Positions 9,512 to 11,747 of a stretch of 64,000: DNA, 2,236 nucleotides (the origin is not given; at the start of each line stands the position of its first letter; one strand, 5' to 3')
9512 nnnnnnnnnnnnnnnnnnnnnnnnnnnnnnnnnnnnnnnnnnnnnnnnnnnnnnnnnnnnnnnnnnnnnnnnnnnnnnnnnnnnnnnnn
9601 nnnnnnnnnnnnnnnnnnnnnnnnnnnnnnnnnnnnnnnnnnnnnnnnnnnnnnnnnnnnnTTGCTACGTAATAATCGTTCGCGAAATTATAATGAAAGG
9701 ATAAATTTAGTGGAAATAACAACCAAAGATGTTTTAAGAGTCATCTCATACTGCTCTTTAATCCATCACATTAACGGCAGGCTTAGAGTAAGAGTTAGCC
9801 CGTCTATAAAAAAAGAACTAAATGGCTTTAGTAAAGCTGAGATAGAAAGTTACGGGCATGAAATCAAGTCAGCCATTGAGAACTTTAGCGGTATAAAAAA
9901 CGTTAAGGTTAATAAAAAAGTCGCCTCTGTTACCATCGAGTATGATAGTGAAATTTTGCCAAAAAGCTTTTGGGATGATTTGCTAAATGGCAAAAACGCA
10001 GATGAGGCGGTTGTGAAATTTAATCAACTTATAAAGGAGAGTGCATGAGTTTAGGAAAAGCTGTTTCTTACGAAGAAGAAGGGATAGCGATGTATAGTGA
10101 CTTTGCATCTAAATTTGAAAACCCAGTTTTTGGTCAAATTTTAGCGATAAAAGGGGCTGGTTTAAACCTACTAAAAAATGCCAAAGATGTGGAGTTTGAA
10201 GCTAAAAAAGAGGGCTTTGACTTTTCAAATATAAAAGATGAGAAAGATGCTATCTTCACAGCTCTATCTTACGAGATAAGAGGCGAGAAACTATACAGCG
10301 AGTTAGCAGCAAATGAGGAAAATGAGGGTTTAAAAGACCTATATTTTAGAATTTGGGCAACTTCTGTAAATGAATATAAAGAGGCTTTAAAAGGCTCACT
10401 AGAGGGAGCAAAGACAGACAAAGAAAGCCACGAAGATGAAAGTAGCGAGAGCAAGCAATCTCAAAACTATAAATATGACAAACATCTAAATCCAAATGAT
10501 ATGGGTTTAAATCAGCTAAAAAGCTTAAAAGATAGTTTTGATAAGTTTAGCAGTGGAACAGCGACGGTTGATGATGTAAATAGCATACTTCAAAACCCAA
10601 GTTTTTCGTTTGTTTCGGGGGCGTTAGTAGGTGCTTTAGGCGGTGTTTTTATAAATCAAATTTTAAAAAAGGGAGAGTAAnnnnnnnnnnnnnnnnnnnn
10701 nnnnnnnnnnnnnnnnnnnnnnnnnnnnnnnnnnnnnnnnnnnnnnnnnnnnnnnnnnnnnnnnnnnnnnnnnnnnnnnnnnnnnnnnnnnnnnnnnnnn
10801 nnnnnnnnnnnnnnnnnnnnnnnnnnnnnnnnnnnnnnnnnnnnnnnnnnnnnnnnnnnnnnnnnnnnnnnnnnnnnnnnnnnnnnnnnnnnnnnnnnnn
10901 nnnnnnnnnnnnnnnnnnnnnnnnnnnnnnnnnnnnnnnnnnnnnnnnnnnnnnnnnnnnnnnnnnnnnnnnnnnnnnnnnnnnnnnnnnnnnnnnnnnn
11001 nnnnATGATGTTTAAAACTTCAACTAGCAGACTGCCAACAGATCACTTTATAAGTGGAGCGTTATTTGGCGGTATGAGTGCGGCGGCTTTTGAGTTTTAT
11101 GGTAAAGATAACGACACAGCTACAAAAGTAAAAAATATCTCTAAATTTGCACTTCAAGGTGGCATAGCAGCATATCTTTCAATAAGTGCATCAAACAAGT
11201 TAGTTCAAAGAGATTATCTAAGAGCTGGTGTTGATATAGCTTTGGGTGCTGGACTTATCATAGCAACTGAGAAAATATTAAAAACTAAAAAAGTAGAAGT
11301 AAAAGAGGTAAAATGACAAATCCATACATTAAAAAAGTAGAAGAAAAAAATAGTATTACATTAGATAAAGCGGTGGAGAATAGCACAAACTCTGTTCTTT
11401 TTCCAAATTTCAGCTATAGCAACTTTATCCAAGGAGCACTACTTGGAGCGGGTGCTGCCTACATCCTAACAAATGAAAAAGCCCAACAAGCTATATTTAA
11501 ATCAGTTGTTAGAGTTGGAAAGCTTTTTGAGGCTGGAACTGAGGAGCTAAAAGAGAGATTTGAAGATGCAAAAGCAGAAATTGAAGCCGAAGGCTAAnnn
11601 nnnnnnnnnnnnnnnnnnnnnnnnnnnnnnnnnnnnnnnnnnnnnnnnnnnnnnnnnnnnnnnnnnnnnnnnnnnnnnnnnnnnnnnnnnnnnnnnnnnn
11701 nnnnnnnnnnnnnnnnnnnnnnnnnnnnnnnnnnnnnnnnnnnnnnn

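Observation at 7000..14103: Candidate ferrosome (fez) iron-storage organelle gene cluster in Campylobacter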

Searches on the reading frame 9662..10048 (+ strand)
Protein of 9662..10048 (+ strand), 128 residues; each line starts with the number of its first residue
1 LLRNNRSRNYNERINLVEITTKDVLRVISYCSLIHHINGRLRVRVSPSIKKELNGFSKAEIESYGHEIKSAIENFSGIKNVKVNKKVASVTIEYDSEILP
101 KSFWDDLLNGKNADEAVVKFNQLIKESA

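Call 3: search_protein_families(library=pfam, proteins=[window:9662-10048:+], max_evalue=0.1)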
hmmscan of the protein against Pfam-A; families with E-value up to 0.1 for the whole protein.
window:9662-10048:+ (128 aa): 2 families
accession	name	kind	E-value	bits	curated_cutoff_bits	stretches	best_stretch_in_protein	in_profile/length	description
PF19991.5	HMA_2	-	4.4e-06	27.2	30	1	33-103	10-70/154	Heavy metal associated domain 2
PF00403.32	HMA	-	0.00022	22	24.8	1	66-98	14-46/62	Heavy-metal-associated domain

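Call 4: search_protein_families(library=ncbifam, proteins=[window:9662-10048:+], max_evalue=0.1)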
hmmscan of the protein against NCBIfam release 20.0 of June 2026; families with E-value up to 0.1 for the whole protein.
window:9662-10048:+ (128 aa): 3 families
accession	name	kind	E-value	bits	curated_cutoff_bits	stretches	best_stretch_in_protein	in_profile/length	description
NF033794.2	chaper_CopZ_Eh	exception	0.0006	19.9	95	1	67-99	17-49/68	copper chaperone CopZ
NF033795.1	chaper_CopZ_Bs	exception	0.00073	19.7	91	1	68-97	18-47/66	copper chaperone CopZ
NF047536.1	Cu_chaper_CsoZ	equivalog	0.0024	18.2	77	1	61-95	12-46/66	putative copper chaperone CsoZ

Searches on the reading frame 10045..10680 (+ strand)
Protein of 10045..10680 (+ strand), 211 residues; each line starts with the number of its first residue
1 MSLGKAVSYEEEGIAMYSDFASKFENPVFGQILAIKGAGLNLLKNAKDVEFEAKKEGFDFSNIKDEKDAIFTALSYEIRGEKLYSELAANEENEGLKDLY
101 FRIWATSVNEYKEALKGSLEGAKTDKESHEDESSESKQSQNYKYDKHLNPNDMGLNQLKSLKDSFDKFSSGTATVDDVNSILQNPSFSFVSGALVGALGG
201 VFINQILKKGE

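Call 3: search_protein_families(library=pfam, proteins=[window:10045-10680:+], max_evalue=0.1)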
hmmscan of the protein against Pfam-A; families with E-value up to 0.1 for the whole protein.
window:10045-10680:+ (211 aa): 2 families
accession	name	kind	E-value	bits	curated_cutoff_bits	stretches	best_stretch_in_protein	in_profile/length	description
PF06459.17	RR_TM4-6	-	0.05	13.9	25.1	1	51-148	25-122/277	Ryanodine Receptor TM 4-6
PF02915.23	Rubrerythrin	-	0.062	14.1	22.8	0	3-27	3-29/137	Rubrerythrin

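Call 4: search_protein_families(library=ncbifam, proteins=[window:10045-10680:+], max_evalue=0.1)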
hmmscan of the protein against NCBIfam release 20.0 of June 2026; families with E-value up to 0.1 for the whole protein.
window:10045-10680:+ (211 aa): 0 families

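Call 30: find_homologous_proteins(query=window:10045-10680:+, max_evalue=0.001)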
Query window:10045-10680:+ (211 aa): 12 proteins with E <= 0.001 among 236 candidates.
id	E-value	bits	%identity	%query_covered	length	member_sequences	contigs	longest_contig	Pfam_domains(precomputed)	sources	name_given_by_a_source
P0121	3.0e-129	447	100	100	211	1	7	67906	-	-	-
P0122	5.5e-47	178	47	99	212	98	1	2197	-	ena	-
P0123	1.2e-46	177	46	99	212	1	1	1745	-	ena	-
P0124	1.8e-46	177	46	99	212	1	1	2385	-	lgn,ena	-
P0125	1.8e-46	177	46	99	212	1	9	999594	-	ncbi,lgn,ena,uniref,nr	ncbi:hypothetical protein HMPREF9309_00076 [Campylobacter ureolyticus ACS-301-V-Sch3b]|uniref:Unchar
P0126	2.3e-46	176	47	99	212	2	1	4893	-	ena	-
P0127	2.4e-46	176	46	99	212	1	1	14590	-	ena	-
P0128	5.8e-46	175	46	99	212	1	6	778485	-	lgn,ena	-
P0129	8.1e-46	175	46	99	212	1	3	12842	-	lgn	-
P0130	1.5e-45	174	46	99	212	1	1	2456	-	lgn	-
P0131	2.8e-45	173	46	99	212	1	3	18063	-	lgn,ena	-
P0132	7.4e-45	171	46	99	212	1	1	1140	-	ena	-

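Call 34: search_protein_families(library=pfam, alignment_id=A1, max_evalue=0.01)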
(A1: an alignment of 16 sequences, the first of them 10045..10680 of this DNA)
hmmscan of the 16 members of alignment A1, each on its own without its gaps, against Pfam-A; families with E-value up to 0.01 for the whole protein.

A. member 1, window:10045-10680:+ (211 aa): 0 families

B. families by the number of members that match (of 16 scanned): 3 families
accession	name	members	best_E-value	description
PF09968.15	DUF2202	10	3.3e-08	Uncharacterized protein domain (DUF2202)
PF02915.23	Rubrerythrin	8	1.8e-06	Rubrerythrin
PF24360.1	DUF7516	1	0.0043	Domain of unknown function (DUF7516)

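Call 51: predict_structure(alignment_id=A1)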
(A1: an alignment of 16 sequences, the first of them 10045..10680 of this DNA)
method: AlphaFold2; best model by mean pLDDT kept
length: 211 residues; sequences in the alignment: 16
mean_pLDDT: 71.5   pTM: 0.57
mean pLDDT of the five models: 71.5, 68.0, 66.7, 66.6, 66.4
residues with pLDDT >= 90: 84; 70-90: 25; 50-70: 60; < 50: 42
segments of 3 or more residues with pLDDT < 50: 125-155, 196-200
pLDDT, mean of each block of 10 residues (from residue 1): 87 94 92 93 76 59 88 94 93 91 92 89 51 38 35 47 65 64 55 48 52 42
secondary structure, 60 per line:
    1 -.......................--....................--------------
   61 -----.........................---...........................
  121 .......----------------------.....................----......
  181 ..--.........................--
elements in order: H2-24 H27-46 H66-90 H94-127 H150-170 H175-182 H185-209

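Call 54: fold_search(model_id=the predicted structure, library=pdb)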
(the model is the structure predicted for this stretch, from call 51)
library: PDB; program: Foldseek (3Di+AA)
matches with E <= 10: 796; with E <= 0.001: 0
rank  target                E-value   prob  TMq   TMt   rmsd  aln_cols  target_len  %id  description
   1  2qqy                  2.0e-02  1.00  0.48  0.70   2.9       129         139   17  Crystal structure of ferritin like, diiron-carboxylate proteins from Bacillus anthracis str. Ames (released 2007-08-14)
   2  2oh3                  2.5e-02  1.00  0.46  0.63   4.7       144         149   22  Crystal structure of COG1633: Uncharacterized conserved protein (ZP_00055496.1) from Magnetospirillum magnetotacticum MS (released 2007-01-23)
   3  3fse_B                3.6e-02  1.00  0.47  0.29   4.4       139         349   15  Crystal structure of a two-domain protein containing dj-1/thij/pfpi-like and ferritin-like domains (ava_4496) from ana (released 2009-02-03)
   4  3fse_A                3.6e-02  1.00  0.47  0.30   9.3       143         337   13  Crystal structure of a two-domain protein containing dj-1/thij/pfpi-like and ferritin-like domains (ava_4496) from ana (released 2009-02-03)
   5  9bts_a                4.0e-02  1.00  0.50  0.67   3.0       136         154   11  Crystal structure of the bacterioferritin (Bfr) and ferritin (Ftn) heterooligomer complex from Acinetobacter baumannii (released 2024-08-14)
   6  9iig_A                4.0e-02  1.00  0.45  0.60   4.4       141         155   12  Cryo-EM structure of hetero-bacterioferritin SoBfr12 from Shewanella oneidensis (released 2025-04-30)
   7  2vzb_A                5.6e-02  1.00  0.46  0.57   7.7       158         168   17  A Dodecameric Thioferritin in the Bacterial Domain, Characterization of the Bacterioferritin-Related Protein from Bact (released 2009-11-17)
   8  2vzb_B                6.5e-02  1.00  0.52  0.65   2.8       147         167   18  A Dodecameric Thioferritin in the Bacterial Domain, Characterization of the Bacterioferritin-Related Protein from Bact (released 2009-11-17)
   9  3hiu_C                6.5e-02  1.00  0.46  0.66   6.3       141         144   14  The crystal structure of protein (XCC3681) from Xanthomonas campestris pv. campestris str. ATCC 33913 (released 2009-07-14)
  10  4zl6_F                6.5e-02  1.00  0.47  0.60   3.6       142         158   15  Crystal structure of the PmFTN variant E44H soaked in iron (3 h) (released 2015-09-30)
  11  3hiu_B                7.2e-02  1.00  0.47  0.65   4.6       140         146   13  The crystal structure of protein (XCC3681) from Xanthomonas campestris pv. campestris str. ATCC 33913 (released 2009-07-14)
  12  3hiu_D                7.6e-02  1.00  0.49  0.65   3.8       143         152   15  The crystal structure of protein (XCC3681) from Xanthomonas campestris pv. campestris str. ATCC 33913 (released 2009-07-14)
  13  5xx9_A                7.6e-02  1.00  0.42  0.53   5.4       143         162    9  Crystal structure of Bacterioferritin (released 2018-07-11)
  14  1ryt                  7.6e-02  1.00  0.46  0.50   4.0       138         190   19  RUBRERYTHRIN (released 1997-05-15)
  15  5ffc_A                8.0e-02  1.00  0.45  0.61   5.7       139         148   12  CopM in the Cu(II)-bound form (released 2016-09-07)
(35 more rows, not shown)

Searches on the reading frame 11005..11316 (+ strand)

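Call 3: search_protein_families(library=pfam, proteins=[window:11005-11316:+], max_evalue=0.1)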
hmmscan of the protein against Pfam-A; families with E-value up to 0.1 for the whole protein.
window:11005-11316:+ (103 aa): 0 families

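Call 4: search_protein_families(library=ncbifam, proteins=[window:11005-11316:+], max_evalue=0.1)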
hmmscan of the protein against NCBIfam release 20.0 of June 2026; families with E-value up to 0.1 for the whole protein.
window:11005-11316:+ (103 aa): 1 family
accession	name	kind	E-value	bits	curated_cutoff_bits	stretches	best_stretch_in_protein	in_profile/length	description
NF005636.0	PRK07395.1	subfamily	0.07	11.4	723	1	45-78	49-81/560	L-aspartate oxidase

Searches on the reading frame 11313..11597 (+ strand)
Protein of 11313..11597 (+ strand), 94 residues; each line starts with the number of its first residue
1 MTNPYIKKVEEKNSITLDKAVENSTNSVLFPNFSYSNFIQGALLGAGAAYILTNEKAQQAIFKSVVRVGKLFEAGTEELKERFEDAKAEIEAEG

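Call 3: search_protein_families(library=pfam, proteins=[window:11313-11597:+], max_evalue=0.1)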
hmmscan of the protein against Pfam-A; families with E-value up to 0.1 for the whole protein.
window:11313-11597:+ (94 aa): 1 family
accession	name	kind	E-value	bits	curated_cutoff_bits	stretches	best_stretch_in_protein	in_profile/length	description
PF24269.1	DUF7467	-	0.085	14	27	0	39-84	27-73/116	Domain of unknown function (DUF7467)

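Call 4: search_protein_families(library=ncbifam, proteins=[window:11313-11597:+], max_evalue=0.1)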
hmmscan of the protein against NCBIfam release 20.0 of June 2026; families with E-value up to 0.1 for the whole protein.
window:11313-11597:+ (94 aa): 1 family
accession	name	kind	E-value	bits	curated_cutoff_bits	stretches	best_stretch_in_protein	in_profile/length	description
NF011396.0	PRK14821.1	equivalog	0.043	13.3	203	1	30-67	76-112/185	XTP/dITP diphosphatase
